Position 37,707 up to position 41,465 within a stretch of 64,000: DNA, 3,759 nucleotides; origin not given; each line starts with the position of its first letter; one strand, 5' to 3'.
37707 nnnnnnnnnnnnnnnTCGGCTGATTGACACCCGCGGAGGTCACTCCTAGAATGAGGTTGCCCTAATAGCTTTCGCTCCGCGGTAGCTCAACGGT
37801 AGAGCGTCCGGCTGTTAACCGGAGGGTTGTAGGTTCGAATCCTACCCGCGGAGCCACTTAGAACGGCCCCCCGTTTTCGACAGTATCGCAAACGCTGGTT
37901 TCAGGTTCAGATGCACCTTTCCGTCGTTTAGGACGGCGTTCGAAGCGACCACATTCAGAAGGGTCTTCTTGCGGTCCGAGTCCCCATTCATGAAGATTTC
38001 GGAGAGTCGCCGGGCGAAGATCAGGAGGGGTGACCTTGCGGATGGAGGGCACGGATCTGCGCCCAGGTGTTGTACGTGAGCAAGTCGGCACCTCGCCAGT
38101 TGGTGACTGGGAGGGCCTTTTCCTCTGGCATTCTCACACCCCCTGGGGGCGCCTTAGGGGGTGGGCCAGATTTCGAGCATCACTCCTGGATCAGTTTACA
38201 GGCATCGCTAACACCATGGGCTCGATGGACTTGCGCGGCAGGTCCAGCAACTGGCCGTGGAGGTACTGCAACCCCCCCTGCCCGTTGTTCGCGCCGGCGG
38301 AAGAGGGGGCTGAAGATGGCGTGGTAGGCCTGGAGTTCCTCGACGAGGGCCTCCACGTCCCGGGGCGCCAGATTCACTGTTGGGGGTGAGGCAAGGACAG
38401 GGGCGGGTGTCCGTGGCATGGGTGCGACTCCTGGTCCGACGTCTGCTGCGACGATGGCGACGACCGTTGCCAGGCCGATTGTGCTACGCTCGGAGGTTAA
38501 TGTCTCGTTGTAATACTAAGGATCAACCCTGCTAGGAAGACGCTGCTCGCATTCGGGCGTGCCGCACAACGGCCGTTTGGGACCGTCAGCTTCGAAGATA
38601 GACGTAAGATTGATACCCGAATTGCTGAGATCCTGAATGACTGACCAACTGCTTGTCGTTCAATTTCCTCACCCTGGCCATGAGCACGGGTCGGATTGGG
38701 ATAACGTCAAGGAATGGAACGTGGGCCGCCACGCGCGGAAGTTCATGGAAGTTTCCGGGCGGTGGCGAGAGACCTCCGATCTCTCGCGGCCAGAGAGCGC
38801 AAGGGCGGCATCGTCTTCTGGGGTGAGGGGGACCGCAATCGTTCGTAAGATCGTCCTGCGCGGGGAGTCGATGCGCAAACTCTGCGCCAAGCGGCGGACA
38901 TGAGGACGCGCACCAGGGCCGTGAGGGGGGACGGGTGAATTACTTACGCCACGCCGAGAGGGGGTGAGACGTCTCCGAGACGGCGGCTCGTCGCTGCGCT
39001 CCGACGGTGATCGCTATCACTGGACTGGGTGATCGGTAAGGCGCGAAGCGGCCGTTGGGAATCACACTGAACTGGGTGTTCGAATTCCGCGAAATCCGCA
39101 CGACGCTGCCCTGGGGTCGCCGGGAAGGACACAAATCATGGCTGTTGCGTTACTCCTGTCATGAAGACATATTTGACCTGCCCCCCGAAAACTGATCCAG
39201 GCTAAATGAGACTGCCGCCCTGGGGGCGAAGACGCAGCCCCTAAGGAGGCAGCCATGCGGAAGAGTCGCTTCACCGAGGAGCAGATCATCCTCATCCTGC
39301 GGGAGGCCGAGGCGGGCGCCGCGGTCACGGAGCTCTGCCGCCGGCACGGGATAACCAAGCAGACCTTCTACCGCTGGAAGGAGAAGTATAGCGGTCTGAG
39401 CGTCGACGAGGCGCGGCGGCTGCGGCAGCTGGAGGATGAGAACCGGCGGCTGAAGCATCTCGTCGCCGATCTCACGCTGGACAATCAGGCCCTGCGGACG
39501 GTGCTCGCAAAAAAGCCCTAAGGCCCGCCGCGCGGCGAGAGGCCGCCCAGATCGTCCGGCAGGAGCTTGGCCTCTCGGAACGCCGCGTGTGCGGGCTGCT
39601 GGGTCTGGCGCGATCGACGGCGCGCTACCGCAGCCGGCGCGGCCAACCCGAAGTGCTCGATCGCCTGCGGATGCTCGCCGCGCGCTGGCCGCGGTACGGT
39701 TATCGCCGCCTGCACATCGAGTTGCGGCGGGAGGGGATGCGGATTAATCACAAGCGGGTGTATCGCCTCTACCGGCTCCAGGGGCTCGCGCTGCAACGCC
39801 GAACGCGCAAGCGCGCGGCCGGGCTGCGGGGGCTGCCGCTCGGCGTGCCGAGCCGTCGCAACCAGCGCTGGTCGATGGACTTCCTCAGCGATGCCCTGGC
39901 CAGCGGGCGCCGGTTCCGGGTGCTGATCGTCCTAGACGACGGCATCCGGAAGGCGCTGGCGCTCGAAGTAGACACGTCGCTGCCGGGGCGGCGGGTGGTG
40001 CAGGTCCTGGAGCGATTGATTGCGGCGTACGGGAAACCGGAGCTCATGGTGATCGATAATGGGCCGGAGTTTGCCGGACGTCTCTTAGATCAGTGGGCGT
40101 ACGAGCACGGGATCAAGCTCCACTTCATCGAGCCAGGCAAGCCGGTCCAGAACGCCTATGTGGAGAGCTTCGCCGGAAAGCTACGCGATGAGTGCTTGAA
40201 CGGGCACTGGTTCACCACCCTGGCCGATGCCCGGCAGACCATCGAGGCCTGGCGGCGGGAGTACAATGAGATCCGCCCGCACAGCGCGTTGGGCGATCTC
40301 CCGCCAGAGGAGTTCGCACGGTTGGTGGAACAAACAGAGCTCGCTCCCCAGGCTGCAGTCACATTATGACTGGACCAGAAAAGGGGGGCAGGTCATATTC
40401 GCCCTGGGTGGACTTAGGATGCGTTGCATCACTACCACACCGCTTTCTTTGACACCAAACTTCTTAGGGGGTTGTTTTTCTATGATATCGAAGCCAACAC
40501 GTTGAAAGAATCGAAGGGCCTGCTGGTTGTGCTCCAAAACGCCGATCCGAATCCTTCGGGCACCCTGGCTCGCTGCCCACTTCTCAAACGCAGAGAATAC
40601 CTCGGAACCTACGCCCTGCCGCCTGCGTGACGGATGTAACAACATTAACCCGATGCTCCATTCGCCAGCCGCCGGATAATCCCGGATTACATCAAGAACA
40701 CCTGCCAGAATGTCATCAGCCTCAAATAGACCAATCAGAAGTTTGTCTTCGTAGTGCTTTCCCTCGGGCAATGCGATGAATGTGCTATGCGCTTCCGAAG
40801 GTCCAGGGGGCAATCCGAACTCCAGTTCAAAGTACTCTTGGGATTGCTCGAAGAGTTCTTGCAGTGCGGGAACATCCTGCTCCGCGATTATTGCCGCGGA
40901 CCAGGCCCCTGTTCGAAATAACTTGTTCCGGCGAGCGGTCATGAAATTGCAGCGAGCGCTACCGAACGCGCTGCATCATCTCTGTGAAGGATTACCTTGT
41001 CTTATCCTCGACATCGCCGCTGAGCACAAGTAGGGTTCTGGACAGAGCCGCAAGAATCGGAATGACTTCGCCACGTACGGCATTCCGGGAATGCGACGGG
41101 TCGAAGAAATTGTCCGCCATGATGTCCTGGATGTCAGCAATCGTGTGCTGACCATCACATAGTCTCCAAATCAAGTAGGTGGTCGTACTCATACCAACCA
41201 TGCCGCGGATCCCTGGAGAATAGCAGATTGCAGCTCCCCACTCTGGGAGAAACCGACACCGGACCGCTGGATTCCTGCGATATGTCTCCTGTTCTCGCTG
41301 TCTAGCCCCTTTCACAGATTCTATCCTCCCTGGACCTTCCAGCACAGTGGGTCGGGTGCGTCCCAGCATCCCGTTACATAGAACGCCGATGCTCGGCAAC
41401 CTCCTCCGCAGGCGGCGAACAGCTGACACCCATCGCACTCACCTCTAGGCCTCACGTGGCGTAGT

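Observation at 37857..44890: Lower-GC island with a degraded RiPP-like radical SAM cluster (GNAT, PqqD-like RRE, SPASM radical SAM, MFS, radical SAM-RRE fragment)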

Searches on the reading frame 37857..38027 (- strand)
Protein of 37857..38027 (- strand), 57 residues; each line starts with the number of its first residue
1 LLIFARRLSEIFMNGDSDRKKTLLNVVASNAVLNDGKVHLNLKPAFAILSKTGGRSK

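Call 60: search_protein_families(library=pfam, proteins=[window:37857-38027:-], max_evalue=1)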
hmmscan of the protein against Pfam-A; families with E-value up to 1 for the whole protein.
seq(57 aa): 0 families

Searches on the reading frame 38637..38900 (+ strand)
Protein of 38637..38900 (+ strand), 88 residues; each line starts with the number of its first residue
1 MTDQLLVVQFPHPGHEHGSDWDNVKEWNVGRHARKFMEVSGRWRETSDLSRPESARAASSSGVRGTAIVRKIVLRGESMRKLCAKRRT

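Call 60: search_protein_families(library=pfam, proteins=[window:38637-38900:+], max_evalue=1)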
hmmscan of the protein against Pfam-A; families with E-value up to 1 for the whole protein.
seq(88 aa): 0 families

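Call 79: search_dna_similar(query=window:38637-38900:+, collection=plasmids, mode=protein, max_evalue=0.001, max_rows=8)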
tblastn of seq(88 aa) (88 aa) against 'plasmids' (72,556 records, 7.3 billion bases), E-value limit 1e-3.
No match.

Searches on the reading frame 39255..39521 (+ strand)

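Call 4: search_protein_families(library=pfam, proteins=[window:39255-39521:+], max_evalue=0.01)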
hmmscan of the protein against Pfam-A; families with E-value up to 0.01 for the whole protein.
window:39255-39521:+ (88 aa): 9 families
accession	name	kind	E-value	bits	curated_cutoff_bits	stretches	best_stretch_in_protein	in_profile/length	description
PF01527.26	HTH_Tnp_1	-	1.6e-23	83.1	24.1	1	1-71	1-75/75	Transposase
PF13551.12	HTH_29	-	2.9e-07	30.9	28.1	1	13-55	3-46/64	Winged helix-turn helix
PF13384.12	HTH_23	-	3.3e-07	30.4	24.6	1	8-47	4-45/50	Homeodomain-like domain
PF13518.12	HTH_28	-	2e-06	28.2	25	1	14-45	5-36/52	Helix-turn-helix domain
PF02796.21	HTH_7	-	2.2e-05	24.9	23.8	1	2-43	2-43/45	Helix-turn-helix domain of resolvase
PF13022.12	HTH_Tnp_1_2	-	0.00043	20.8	27.9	1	10-46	14-51/122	Helix-turn-helix of insertion element transposase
PF04218.19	CENP-B_N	-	0.0018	18.3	21.2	0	12-44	13-45/53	CENP-B N-terminal DNA-binding domain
PF01710.22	HTH_Tnp_IS630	-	0.0023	18.4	21.3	1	18-63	15-60/119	Transposase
PF13443.12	HTH_26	-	0.0086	16.8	22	0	19-48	8-38/63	Cro/C1-type HTH DNA-binding domain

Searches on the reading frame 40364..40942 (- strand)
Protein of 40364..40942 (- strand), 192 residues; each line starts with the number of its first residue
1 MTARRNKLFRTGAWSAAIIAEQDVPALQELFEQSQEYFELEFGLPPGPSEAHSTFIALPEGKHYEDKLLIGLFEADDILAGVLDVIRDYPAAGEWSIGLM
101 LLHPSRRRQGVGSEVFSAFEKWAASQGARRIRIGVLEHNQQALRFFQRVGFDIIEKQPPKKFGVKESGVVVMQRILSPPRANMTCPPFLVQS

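Call 4: search_protein_families(library=pfam, proteins=[window:40364-40942:-], max_evalue=0.01)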
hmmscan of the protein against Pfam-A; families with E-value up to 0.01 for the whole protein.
window:40364-40942:- (192 aa): 8 families
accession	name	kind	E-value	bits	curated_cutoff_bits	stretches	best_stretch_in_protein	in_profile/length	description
PF00583.31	Acetyltransf_1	-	2.4e-14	54.1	20.7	1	57-151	26-116/116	Acetyltransferase (GNAT) family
PF13302.13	Acetyltransf_3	-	1.1e-09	39.5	25.4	1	20-151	8-137/138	Acetyltransferase (GNAT) domain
PF13508.13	Acetyltransf_7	-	4.9e-08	33.7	27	1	77-152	12-83/84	Acetyltransferase (GNAT) domain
PF13673.13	Acetyltransf_10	-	5.3e-07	30.1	23.6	1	67-156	31-112/128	Acetyltransferase (GNAT) domain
PF08445.16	FR47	-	3.3e-05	24.2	22.1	1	96-156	23-82/86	FR47-like protein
PF13420.13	Acetyltransf_4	-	0.0002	21.8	24.3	1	19-156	4-139/155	Acetyltransferase (GNAT) domain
PF13523.12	Acetyltransf_8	-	0.0021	18.1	27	1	84-153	67-139/145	Acetyltransferase (GNAT) domain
PF24553.2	Rv0428c_C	-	0.01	16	27.2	0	97-151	160-215/224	Probable histone acetyltransferase Rv0428c C-terminal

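Call 5: search_protein_families(library=ncbifam, proteins=[window:40364-40942:-], max_evalue=0.01)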
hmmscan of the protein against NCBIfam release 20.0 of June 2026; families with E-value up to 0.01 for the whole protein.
window:40364-40942:- (192 aa): 15 families
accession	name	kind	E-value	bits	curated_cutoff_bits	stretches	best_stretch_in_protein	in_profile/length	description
NF008212.0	PRK10975.1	equivalog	1e-07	32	219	1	86-153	156-222/232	dTDP-4-amino-4,6-dideoxy-D-galactose acyltransferase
NF002959.0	PRK03624.1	equivalog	2e-07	30.8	124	1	102-152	80-130/147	GNAT family acetyltransferase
NF049894.1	CG3035_N_ac_Glu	equivalog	4.4e-07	29.4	280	1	103-152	241-290/300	N-acetylglutamate synthase, CG3035 family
TIGR02382.1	wecD_rffC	equivalog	4.6e-07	29.6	195.1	1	77-153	108-182/191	dTDP-4-amino-4,6-dideoxy-D-galactose acyltransferase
TIGR01575.1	rimI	equivalog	1.6e-06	28.3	86.4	1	99-155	60-116/132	ribosomal protein S18-alanine N-acetyltransferase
NF053587.1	SpmdActasePaiA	equivalog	0.00011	22.1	250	1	106-151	102-147/172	spermidine/spermine N(1)-acetyltransferase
TIGR03585.1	PseH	equivalog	0.00022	21.3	93.1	1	72-155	55-137/156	UDP-4-amino-4,6-dideoxy-N-acetyl-beta-L-altrosamine N-acetyltransferase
NF043067.1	AAC_6p_group_E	equivalog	0.0004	20.3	140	1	101-154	77-130/140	aminoglycoside 6'-N-acetyltransferase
NF040503.1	resist_ArsN1a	equivalog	0.0014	18.4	170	1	101-154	83-136/159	arsinothricin resistance N-acetyltransferase ArsN1 family A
NF000165.3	AAC_6p_Entco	exception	0.002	18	300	1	70-141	48-117/178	aminoglycoside N-acetyltransferase AAC(6')-Ii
NF000225.3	AAC_6p_Strep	exception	0.0041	17.1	250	1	96-152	69-125/156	aminoglycoside 6'-N-acetyltransferase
NF040501.1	resist_ArsN2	equivalog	0.0043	16.7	125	1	102-157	56-107/133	arsenic resistance N-acetyltransferase ArsN2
NF007807.0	PRK10514.1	equivalog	0.005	16.8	134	1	101-157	77-128/147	acetyltransferase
TIGR03103.1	trio_acet_GNAT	equivalog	0.0065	15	569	1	99-156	160-217/547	N-acetylglutaminylglutamine synthetase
NF041716.1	HxA_phane_GNAT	equivalog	0.0085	16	250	0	80-153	65-142/152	cyclophane-containing RiPP N-acetyltransferase HaaN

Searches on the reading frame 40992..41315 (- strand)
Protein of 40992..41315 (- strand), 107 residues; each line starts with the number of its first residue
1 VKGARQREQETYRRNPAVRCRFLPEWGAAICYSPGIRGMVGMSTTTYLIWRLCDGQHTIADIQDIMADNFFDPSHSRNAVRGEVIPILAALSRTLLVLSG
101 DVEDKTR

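Call 64: search_solved_structures(query=A3, max_evalue=1)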
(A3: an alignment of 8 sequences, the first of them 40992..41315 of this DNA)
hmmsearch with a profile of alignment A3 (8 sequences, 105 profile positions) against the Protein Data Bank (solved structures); distinct sequences matched with E-value up to 1: 4.
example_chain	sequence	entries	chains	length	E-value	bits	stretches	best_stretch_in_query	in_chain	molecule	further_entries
3g2b_A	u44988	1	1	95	0.18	15.1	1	37-98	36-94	Coenzyme PQQ synthesis protein D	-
8xoq_A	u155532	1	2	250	0.45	13.8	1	10-96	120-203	Transmembrane channel-like protein 1,Calcium and integrin-binding family member 2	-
8z3f_A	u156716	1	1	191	0.73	13.1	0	11-96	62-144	Calcium and integrin-binding family member 2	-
4mvf_A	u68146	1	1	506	0.77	13.1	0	43-99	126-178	Calcium-dependent protein kinase 2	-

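Call 65: search_protein_families(library=pfam, alignment_id=A3, max_evalue=0.01)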
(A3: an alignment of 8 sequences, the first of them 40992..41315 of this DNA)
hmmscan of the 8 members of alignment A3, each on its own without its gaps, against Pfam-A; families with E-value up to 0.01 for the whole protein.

A. member 1, window:40992-41315:- (107 aa): 1 family
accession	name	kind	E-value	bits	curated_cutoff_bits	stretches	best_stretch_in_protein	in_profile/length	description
PF05402.18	PqqD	-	4.2e-05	24.2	23.4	1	35-89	8-59/67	Coenzyme PQQ synthesis protein D (PqqD)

B. families by the number of members that match (of 8 scanned): 1 family
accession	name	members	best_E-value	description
PF05402.18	PqqD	6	6.9e-06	Coenzyme PQQ synthesis protein D (PqqD)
